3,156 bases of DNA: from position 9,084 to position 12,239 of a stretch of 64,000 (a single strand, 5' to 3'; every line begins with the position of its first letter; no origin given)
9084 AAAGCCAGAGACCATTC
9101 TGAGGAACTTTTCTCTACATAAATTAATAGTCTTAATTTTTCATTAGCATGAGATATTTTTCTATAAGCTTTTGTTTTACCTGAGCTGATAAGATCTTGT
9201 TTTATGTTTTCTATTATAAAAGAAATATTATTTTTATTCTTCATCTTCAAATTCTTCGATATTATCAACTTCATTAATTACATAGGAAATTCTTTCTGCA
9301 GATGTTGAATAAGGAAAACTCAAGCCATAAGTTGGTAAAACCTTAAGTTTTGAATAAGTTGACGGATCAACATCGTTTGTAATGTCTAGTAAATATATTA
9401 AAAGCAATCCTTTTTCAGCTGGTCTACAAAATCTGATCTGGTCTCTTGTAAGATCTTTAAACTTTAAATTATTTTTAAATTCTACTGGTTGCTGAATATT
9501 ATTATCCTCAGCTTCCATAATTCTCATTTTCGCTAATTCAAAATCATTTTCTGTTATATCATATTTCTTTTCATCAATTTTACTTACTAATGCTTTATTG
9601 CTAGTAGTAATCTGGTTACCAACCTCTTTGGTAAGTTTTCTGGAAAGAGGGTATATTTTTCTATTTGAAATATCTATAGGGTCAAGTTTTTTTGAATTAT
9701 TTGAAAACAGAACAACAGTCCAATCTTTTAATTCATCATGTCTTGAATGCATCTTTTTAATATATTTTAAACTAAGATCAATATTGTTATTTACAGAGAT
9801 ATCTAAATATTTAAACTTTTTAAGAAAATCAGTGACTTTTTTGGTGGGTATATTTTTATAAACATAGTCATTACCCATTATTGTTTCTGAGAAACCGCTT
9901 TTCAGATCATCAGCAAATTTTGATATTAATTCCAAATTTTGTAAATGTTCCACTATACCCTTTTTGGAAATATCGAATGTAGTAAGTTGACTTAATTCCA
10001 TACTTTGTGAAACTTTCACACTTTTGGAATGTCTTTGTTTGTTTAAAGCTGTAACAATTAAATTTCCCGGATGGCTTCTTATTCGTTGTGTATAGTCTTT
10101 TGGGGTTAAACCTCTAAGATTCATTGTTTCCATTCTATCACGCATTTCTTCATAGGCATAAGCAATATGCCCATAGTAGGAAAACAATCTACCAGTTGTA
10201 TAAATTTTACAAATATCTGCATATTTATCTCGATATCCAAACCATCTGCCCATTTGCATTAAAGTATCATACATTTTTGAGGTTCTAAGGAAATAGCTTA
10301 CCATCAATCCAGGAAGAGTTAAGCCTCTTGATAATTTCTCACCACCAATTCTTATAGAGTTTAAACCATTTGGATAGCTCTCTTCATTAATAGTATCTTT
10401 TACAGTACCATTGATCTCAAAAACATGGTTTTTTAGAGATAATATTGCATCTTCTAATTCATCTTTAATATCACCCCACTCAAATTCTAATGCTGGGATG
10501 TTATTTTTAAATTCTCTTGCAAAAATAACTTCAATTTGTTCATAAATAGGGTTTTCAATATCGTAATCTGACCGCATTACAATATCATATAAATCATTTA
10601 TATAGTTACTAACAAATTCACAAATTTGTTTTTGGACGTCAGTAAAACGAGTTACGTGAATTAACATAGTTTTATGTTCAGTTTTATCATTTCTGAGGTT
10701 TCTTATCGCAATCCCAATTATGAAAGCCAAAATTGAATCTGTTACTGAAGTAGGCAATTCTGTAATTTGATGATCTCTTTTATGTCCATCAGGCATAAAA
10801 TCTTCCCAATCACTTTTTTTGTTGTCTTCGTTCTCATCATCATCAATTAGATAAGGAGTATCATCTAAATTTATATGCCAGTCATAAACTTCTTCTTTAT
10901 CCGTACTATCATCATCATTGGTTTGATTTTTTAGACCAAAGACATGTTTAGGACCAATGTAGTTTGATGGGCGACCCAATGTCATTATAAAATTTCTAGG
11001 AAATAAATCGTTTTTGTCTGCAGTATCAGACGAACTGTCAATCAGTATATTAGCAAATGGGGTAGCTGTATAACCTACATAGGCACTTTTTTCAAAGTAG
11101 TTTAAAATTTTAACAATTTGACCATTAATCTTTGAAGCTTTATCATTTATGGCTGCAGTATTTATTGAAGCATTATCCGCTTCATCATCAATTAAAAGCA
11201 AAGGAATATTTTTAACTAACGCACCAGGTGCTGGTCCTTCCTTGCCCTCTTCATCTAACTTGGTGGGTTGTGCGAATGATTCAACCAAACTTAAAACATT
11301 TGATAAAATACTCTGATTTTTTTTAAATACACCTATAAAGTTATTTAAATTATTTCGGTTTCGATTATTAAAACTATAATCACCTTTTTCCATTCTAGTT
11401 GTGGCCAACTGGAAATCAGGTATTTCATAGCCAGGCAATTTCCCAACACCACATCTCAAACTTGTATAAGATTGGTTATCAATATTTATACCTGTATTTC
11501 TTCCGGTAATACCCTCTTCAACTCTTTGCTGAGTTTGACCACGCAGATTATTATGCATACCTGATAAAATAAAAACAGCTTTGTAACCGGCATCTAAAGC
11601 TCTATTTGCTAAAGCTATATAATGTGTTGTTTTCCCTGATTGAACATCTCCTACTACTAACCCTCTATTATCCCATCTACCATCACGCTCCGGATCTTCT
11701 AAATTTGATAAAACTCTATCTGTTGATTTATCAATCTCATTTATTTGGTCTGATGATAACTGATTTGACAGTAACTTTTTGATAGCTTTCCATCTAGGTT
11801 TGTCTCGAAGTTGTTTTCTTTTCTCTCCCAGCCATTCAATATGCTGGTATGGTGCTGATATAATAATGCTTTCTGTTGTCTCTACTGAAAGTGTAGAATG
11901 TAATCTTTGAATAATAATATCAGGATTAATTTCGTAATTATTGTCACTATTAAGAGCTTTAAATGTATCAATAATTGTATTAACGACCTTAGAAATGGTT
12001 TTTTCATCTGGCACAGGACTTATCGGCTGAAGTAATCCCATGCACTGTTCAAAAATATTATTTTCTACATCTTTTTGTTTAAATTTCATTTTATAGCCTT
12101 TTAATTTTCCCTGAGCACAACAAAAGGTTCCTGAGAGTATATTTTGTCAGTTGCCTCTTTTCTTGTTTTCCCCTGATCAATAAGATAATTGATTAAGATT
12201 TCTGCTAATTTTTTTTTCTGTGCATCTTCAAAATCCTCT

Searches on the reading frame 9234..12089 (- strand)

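Call 20: search_protein_families(library=ncbifam, proteins=[window:9234-12089:-], max_evalue=0.00001)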
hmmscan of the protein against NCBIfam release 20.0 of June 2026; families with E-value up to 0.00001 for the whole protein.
window:9234-12089:- (951 aa): 1 family
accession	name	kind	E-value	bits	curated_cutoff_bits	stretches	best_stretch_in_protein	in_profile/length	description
NF041933.1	MzaC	equivalog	3.2e-169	564.5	1500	1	34-801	27-795/806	MZA anti-phage system associated Z1 domain-containing protein MzaC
